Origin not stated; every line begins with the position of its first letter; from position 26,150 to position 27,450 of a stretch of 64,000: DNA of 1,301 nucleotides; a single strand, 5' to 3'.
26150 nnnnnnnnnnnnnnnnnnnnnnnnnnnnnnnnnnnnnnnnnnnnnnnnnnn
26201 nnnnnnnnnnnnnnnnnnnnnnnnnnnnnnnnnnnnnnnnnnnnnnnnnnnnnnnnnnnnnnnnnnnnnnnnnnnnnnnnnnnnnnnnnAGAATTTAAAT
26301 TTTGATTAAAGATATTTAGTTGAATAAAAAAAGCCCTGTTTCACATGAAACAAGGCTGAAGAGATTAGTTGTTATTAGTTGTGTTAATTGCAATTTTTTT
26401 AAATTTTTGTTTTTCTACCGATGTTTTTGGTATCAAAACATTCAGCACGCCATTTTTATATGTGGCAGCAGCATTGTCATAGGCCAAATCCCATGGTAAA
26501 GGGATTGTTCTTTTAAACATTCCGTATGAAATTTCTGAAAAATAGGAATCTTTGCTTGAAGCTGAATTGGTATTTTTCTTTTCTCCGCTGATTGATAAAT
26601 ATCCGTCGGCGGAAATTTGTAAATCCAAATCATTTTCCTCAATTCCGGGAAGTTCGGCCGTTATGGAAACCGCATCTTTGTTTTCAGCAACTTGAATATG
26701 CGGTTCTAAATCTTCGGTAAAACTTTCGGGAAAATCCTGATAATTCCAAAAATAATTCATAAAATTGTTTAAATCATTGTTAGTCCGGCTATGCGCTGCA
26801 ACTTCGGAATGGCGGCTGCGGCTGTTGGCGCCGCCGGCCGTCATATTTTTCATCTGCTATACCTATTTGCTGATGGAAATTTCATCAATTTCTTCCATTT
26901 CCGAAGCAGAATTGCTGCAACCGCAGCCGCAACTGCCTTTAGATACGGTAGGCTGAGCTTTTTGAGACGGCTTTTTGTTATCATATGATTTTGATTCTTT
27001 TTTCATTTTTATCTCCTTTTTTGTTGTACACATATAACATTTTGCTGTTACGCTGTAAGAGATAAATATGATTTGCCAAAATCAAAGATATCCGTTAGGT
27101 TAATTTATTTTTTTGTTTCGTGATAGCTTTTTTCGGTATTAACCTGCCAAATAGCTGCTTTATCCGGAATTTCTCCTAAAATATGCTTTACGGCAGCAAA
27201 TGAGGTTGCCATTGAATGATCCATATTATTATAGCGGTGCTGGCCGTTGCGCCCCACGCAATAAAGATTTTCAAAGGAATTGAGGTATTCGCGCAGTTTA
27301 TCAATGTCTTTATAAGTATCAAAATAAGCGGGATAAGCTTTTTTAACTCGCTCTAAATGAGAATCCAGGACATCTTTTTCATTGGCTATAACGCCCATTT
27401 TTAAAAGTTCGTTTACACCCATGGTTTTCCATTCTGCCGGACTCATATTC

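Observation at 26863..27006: Unannotated 47-codon ORF with a CGCGC motif, translationally coupled to hsp20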

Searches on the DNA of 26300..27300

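Call 5: search_rna_families(source=window, start=26300, end=27300, threshold=evalue, max_evalue=10)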
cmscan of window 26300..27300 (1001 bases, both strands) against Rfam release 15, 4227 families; matches with E-value up to 10: 12.
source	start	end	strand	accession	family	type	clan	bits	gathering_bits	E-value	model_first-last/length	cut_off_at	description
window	26318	26448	-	RF00557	L10_leader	Cis-reg; leader;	-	23.2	44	0.22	1-138/138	no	Ribosomal protein L10 leader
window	26327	26420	-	RF00112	CyaR_RyeE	Gene; sRNA;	-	22.6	47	0.2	1-85/85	no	CyaR/Rye RNA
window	26324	26409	-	RF00515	PyrR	Cis-reg;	-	19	54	7.1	1-115/115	no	PyrR binding site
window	26319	26512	-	RF00124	IS102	Gene; sRNA;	-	17.3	46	2.9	1-206/206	no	IS102 RNA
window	27004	27103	-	RF01054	preQ1-II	Cis-reg; riboswitch;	-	17.3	47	7.8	1-99/99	no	PreQ1-II (pre queuosine) riboswitch aptamer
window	26883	26936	-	RF03036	osmY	Gene; sRNA;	-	16.9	46.9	0.47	1-72/72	no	osmY RNA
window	27041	27135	+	RF02268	MtlS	Gene; sRNA;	-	16.3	80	5.7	1-121/121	no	MtlS RNA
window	26873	26922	+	RF00262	sar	Gene; antisense;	-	15.4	43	6.3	1-68/68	no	sar RNA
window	26526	26565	+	RF01166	sn3071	Gene; snRNA; snoRNA; CD-box;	-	15.3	40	6.3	34-73/77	no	Small nucleolar RNA sn3071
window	26801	26855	+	RF00236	ctRNA_pGA1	Gene; antisense;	-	14.1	45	8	1-79/79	no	ctRNA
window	26465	26643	-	RF02103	DLEU1_1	Gene; lncRNA;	-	14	30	6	1-190/190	no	Deleted in lymphocytic leukemia 1 conserved region 1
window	26609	26647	-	RF01295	SCARNA7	Gene; snRNA; snoRNA; scaRNA;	-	9.1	65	8.5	1-330/330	no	Small Cajal body-specific RNA 7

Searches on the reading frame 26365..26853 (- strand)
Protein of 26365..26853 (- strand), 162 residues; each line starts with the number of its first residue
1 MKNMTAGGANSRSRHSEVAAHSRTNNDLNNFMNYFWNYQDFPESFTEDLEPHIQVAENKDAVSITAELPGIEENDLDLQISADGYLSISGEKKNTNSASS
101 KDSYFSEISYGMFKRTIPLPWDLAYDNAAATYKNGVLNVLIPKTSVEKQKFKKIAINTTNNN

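Call 3: search_protein_families(library=pfam, proteins=[window:26365-26853:-], max_evalue=1)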
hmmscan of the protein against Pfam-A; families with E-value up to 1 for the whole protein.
window:26365-26853:- (162 aa): 3 families
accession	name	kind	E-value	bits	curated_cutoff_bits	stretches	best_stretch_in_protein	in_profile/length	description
PF00011.27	HSP20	-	1.6e-17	63.9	20.8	1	56-157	3-102/102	Hsp20/alpha crystallin family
PF17886.7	ArsA_HSP20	-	1.4e-05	25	22.5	1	61-139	3-61/63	HSP20-like domain found in ArsA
PF20918.2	SPOCS_spoVID-N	-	0.027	14.8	27.1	0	70-105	28-62/132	SPOCS_spoVID-N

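Call 4: search_protein_families(library=ncbifam, proteins=[window:26365-26853:-], max_evalue=1)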
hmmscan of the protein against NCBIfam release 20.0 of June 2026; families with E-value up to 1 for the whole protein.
window:26365-26853:- (162 aa): 4 families
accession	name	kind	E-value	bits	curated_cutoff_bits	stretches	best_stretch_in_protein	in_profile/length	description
NF041800.1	Hsp20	equivalog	6.6e-19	68.1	140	1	44-156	67-161/162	archaeal heat shock protein Hsp20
NF042420.1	Hsp18_Clos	equivalog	4e-18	65.9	195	1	22-157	14-147/147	heat shock protein Hsp18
NF041799.1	Hsp14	equivalog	4e-17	62.3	100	1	42-147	10-112/118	archaeal heat shock protein Hsp14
NF009280.2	PRK12640.1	subfamily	0.096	12.2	210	1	7-91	10-93/246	flagellar basal body rod protein FlgF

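Call 8: find_related_loci(query=window:26365-26853:-, collection=genome_contigs, flank=4000)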
Query window:26365-26853:- (162 aa) in genome_contigs; peptide patterns used: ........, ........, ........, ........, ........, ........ (x = any residue, [..] = any of these).
195 stretches matched a pattern; 63 encode a relative of the query (tblastn E <= 1e-3); 63 distinct loci.
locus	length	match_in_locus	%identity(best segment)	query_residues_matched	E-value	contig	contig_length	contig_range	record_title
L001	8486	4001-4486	99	1-162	3e-108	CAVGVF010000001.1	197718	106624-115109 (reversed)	uncultured Eubacteriales bacterium isolate H07628-L1_cleanbin_000014 genome assembly, contig: Spades_H07628-L1_contig_21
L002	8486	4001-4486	81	1-162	1e-89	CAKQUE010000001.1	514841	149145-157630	MAG: uncultured Alphaproteobacteria bacterium isolate REFINED_METABAT215_TOP10_CONTIGS_1500_ASSEMBLY_K77_MERGED__Nepal_M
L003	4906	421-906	80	1-162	1e-88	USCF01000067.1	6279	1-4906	uncultured Alphaproteobacteria bacterium isolate UMGS1578 genome assembly, contig: NODE_5624_length_6279_cov_6.803128, w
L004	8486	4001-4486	85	1-162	9e-87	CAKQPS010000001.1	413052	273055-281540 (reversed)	MAG: uncultured Alphaproteobacteria bacterium isolate REFINED_METABAT215_TOP10_CONTIGS_1500_ASSEMBLY_K77_MERGED__Hadza_M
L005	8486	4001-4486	78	1-162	1e-86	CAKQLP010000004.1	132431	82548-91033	MAG: uncultured Alphaproteobacteria bacterium isolate REFINED_METABAT215_TOP10_CONTIGS_1500_ASSEMBLY_K77_MERGED__Hadza_M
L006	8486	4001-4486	85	1-162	2e-86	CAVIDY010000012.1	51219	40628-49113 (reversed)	Bacteroidaceae bacterium isolate H07635-L1_cleanbin_000017 genome assembly, contig: Spades_H07635-L1_contig_322, whole g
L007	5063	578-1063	84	1-162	3e-86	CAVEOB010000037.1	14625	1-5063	[Ruminococcus] gnavus isolate H07648-L1_cleanbin_000019 genome assembly, contig: Spades_H07648-L1_contig_2757, whole gen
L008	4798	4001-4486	77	1-162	3e-85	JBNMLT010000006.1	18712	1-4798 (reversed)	MAG: Alphaproteobacteria bacterium isolate CM_BacRUG1152.10 k141_333691_length_18712_cov_9.0000, whole genome shotgun se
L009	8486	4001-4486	78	1-162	8e-85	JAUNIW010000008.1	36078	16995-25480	MAG: Pseudomonadota bacterium isolate S29M_St_20 NODE_311_length_36078_cov_6.399967, whole genome shotgun sequence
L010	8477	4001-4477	79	1-162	2e-79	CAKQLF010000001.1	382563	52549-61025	MAG: uncultured Alphaproteobacteria bacterium isolate REFINED_METABAT215_TOP10_CONTIGS_1500_ASSEMBLY_K77_MERGED__Hadza_M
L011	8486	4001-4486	82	1-162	5e-79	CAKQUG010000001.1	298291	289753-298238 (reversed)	MAG: uncultured Alphaproteobacteria bacterium isolate REFINED_METABAT215_TOP10_CONTIGS_1500_ASSEMBLY_K77_MERGED__Hadza_M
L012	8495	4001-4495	65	1-162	5e-69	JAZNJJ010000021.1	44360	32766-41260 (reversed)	MAG: Alphaproteobacteria bacterium isolate T1900044680_TS20190146.MAGScoT_cleanbin_000022 SGB_1681_k141_3741985, whole g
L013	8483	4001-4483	64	1-161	1e-66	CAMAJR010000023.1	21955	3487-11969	MAG: uncultured Alphaproteobacteria bacterium isolate SRR5666655_bin.23_metaWRAP_v1.3_MAG genome assembly, contig: ERZ11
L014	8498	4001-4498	58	1-162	1e-61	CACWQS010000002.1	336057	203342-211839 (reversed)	MAG: uncultured proteobacterium isolate RUG10838 genome assembly, contig: RUG10838_asm_2, whole genome shotgun sequence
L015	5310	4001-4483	58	1-157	1e-61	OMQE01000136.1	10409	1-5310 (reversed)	uncultured Rhodospirillaceae bacterium isolate RUG769 genome assembly, contig: k87_32561353, whole genome shotgun sequen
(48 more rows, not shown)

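Call 29: find_homologous_proteins(query=window:26365-26853:-, max_evalue=1e-10)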
Query window:26365-26853:- (162 aa): 331 proteins with E <= 1e-10 among 404 candidates; the best 120 are listed.
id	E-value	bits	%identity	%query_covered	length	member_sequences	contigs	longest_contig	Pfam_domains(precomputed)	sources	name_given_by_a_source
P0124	7.0e-100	349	99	100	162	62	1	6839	PF00011.28,PF17886.8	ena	-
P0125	2.2e-85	302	85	100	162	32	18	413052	PF00011.28,PF17886.8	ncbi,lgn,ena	-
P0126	4.2e-82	291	80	100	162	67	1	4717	PF00011.28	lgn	-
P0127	3.7e-80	285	78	100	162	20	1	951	PF00011.28,PF17886.8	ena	-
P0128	8.6e-79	281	80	100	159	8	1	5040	PF00011.28,PF17886.8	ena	-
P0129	1.3e-78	280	80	100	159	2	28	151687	PF00011.28,PF17886.8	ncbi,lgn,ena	-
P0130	6.7e-78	278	78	100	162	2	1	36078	PF00011.28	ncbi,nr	ncbi:MAG: Hsp20/alpha crystallin family protein [Pseudomonadota bacterium]|nr:Hsp20/alpha crystallin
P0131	1.7e-73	264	74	100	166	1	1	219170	PF00011.28,PF17886.8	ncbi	-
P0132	3.6e-68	246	69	100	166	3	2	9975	PF00011.28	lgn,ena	-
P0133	3.5e-67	243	69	100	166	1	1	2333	PF00011.28,PF17886.8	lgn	-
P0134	2.1e-65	237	69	100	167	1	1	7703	PF00011.28,PF17886.8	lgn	-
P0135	2.6e-64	234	75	84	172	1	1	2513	PF00011.28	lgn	-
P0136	3.3e-64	233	66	99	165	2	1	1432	PF00011.28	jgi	jgi:HSP20 family protein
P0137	4.3e-62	226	65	99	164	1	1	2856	PF00011.28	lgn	-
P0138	1.1e-61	225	66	100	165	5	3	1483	PF00011.28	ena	-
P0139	3.4e-61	224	82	76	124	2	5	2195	PF00011.28,PF17886.8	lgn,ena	-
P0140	3.2e-60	220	62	99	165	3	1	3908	PF00011.28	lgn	-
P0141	4.4e-60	220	65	99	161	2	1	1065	PF00011.28,PF17886.8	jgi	jgi:HSP20 family protein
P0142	5.9e-60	220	65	100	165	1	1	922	PF00011.28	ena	-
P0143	1.1e-59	219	64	99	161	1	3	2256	PF00011.28,PF17886.8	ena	-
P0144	3.2e-59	217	65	99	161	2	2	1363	PF00011.28,PF17886.8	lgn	-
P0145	7.3e-59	216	64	99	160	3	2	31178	PF00011.28,PF17886.8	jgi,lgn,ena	-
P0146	7.7e-59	216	63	99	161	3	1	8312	PF00011.28,PF17886.8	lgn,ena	-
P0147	1.0e-58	216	62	99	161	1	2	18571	PF00011.28,PF17886.8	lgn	-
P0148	2.7e-58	214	62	98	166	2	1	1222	PF00011.28,PF17886.8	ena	-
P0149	3.0e-58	214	64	99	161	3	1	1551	PF00011.28,PF17886.8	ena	-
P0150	3.9e-58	214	63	99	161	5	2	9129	PF00011.28,PF17886.8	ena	-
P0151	1.0e-56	209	60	99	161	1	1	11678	PF00011.28,PF17886.8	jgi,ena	-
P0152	1.6e-56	208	62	97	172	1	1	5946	PF00011.28,PF17886.8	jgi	jgi:HSP20 family protein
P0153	2.0e-56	208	62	99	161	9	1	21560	PF00011.28,PF17886.8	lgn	-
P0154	2.8e-56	208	62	100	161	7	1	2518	PF00011.28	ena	-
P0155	1.3e-55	205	60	99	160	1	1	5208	PF00011.28,PF17886.8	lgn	-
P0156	1.9e-55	205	61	99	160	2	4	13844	PF00011.28,PF17886.8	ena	-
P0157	2.6e-55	204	59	99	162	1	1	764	PF00011.28,PF17886.8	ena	-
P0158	3.7e-55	204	60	100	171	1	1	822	PF00011.28,PF17886.8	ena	-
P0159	4.8e-55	204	62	99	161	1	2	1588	PF00011.28,PF17886.8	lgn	-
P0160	5.1e-55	204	61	99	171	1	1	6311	PF00011.28,PF17886.8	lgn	-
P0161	6.0e-55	203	59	98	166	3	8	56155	PF00011.28,PF17886.8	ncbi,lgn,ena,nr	ncbi:MAG: Hsp20/alpha crystallin family protein [Alphaproteobacteria bacterium]|nr:Hsp20/alpha cryst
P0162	7.6e-55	203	63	98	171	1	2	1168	PF00011.28,PF17886.8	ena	-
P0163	8.3e-55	203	63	90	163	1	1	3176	PF00011.28,PF17886.8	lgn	-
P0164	1.0e-54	203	64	99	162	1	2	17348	PF00011.28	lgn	-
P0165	1.1e-54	202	61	99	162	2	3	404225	PF00011.28,PF17886.8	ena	-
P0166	1.3e-54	202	60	97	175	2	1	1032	PF00011.28,PF17886.8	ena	-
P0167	1.6e-54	202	58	97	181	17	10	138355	PF00011.28,PF17886.8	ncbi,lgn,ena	-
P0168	1.9e-54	202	61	99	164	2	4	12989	PF00011.28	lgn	-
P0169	3.3e-54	201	58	97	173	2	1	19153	PF00011.28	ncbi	-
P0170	4.2e-54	201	63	99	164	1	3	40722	PF00011.28,PF17886.8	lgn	-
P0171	4.5e-54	200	61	97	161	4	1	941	PF00011.28,PF17886.8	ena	-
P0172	5.8e-54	200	61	98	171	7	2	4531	PF00011.28,PF17886.8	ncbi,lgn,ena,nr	ncbi:MAG: Hsp20/alpha crystallin family protein [Alphaproteobacteria bacterium]|nr:Hsp20/alpha cryst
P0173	5.9e-54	200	60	97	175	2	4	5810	PF00011.28,PF17886.8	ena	-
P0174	6.7e-54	200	61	99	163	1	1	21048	PF00011.28,PF17886.8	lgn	-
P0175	7.1e-54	200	61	99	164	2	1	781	PF00011.28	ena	-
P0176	7.2e-54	200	61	96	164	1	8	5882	PF00011.28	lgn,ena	-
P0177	7.9e-54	200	61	95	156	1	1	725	PF00011.28,PF17886.8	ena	-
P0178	8.4e-54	200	59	99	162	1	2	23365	PF00011.28,PF17886.8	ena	-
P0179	9.2e-54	199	62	99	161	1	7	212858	PF00011.28,PF17886.8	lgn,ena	-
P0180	1.0e-53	199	60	97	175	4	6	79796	PF00011.28,PF17886.8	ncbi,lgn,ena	-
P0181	1.2e-53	199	61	99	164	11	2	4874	PF00011.28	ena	-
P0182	1.5e-53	199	58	98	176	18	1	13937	PF00011.28,PF17886.8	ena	-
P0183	2.4e-53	198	60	97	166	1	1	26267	PF00011.28,PF17886.8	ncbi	-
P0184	2.7e-53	198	61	99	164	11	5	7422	PF00011.28,PF17886.8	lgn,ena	-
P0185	2.8e-53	198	60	99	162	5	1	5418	PF00011.28,PF17886.8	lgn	-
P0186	2.8e-53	198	61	93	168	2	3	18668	PF00011.28,PF17886.8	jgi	-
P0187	4.3e-53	197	61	96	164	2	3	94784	PF00011.28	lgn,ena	-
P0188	4.7e-53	197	63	99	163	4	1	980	PF00011.28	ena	-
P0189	5.5e-53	197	59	99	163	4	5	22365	PF00011.28,PF17886.8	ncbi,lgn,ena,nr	ncbi:MAG: Hsp20/alpha crystallin family protein [Alphaproteobacteria bacterium]|nr:Hsp20/alpha cryst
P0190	6.0e-53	197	60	96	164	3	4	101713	PF00011.28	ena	-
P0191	1.2e-52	196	60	96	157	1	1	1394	PF00011.28,PF17886.8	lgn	-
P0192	1.8e-52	195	61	98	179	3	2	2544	PF00011.28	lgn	-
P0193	1.9e-52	195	60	99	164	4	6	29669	PF00011.28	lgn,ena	-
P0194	3.5e-52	194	58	99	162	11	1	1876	PF00011.28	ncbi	-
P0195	3.8e-52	194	59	99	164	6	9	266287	PF00011.28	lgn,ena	-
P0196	5.2e-52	194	61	96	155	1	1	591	PF00011.28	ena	-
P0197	7.0e-52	193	60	99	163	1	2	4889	PF00011.28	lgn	-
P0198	7.2e-52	193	56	98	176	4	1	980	PF00011.28,PF17886.8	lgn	-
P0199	8.5e-52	193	62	99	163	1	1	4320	PF00011.28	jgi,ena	-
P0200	9.1e-52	193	57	98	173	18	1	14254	PF00011.28,PF17886.8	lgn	-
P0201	1.1e-51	193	63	88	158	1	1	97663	PF00011.28,PF17886.8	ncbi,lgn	-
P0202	1.4e-51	192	59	99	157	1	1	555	PF00011.28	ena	-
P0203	1.5e-51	192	62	90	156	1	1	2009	PF00011.28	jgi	jgi:HSP20 family protein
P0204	1.5e-51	192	62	90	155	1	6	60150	PF00011.28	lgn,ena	-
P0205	1.6e-51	192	60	99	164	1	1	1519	PF00011.28,PF17886.8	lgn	-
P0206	2.2e-51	192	60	90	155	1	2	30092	PF00011.28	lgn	-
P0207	2.7e-51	191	64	83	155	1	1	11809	PF00011.28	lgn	-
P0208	3.4e-51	191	64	90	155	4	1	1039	PF00011.28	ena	-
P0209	3.5e-51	191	60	98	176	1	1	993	PF00011.28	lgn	-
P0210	4.1e-51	191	63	88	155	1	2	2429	PF00011.28,PF17886.8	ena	-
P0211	4.5e-51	191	60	97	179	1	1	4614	PF00011.28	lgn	-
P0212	4.8e-51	191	65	80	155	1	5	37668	PF00011.28,PF17886.8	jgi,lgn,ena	-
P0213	4.8e-51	191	61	99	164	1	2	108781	PF00011.28,PF17886.8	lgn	-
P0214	4.8e-51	191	62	88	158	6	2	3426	PF00011.28,PF17886.8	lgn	-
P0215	6.9e-51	190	61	90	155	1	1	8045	PF00011.28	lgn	-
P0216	7.8e-51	190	65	80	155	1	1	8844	PF00011.28,PF17886.8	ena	-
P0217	8.3e-51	190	61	90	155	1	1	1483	PF00011.28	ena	-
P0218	8.3e-51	190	59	97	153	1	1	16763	PF00011.28,PF17886.8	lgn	-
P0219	8.7e-51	190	65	80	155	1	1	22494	PF00011.28,PF17886.8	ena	-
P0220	8.8e-51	190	57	99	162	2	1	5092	PF00011.28,PF17886.8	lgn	-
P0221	9.1e-51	190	63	88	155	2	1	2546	PF00011.28,PF17886.8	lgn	-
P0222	9.7e-51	190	61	90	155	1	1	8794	PF00011.28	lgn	-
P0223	1.5e-50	189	59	94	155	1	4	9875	PF00011.28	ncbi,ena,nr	ncbi:MAG: Hsp20/alpha crystallin family protein [Alphaproteobacteria bacterium]|nr:Hsp20/alpha cryst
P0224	1.5e-50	189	60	89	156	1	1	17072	PF00011.28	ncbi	-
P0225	1.6e-50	189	60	89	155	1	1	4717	PF00011.28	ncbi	-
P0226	1.6e-50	189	61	90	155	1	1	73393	PF00011.28,PF17886.8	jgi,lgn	-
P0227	1.8e-50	189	64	80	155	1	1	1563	PF00011.28,PF17886.8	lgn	-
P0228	2.7e-50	188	57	98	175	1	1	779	PF00011.28,PF17886.8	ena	-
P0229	3.5e-50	188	58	99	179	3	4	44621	PF00011.28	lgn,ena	-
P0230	3.5e-50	188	55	99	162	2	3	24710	PF00011.28,PF17886.8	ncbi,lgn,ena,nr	ncbi:MAG: Hsp20/alpha crystallin family protein [Alphaproteobacteria bacterium]|nr:Hsp20/alpha cryst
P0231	5.3e-50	187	61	88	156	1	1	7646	PF00011.28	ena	-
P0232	5.5e-50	187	61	88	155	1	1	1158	PF00011.28,PF17886.8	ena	-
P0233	6.2e-50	187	61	90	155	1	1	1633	PF00011.28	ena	-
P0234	6.7e-50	187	61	88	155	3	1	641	PF00011.28,PF17886.8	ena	-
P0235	7.6e-50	187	60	96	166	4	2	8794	PF00011.28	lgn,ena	-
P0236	8.0e-50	187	58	96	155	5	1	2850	PF00011.28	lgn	-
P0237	8.1e-50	187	60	91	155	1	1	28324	PF00011.28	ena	-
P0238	9.2e-50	186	61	88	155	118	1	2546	PF00011.28,PF17886.8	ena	-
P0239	9.5e-50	186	58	98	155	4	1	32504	PF00011.28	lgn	-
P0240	1.0e-49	186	59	90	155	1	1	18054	PF00011.28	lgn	-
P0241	1.1e-49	186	60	88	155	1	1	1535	PF00011.28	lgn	-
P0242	1.2e-49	186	59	90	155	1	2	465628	PF00011.28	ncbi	-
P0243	1.3e-49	186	61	88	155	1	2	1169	PF00011.28,PF17886.8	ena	-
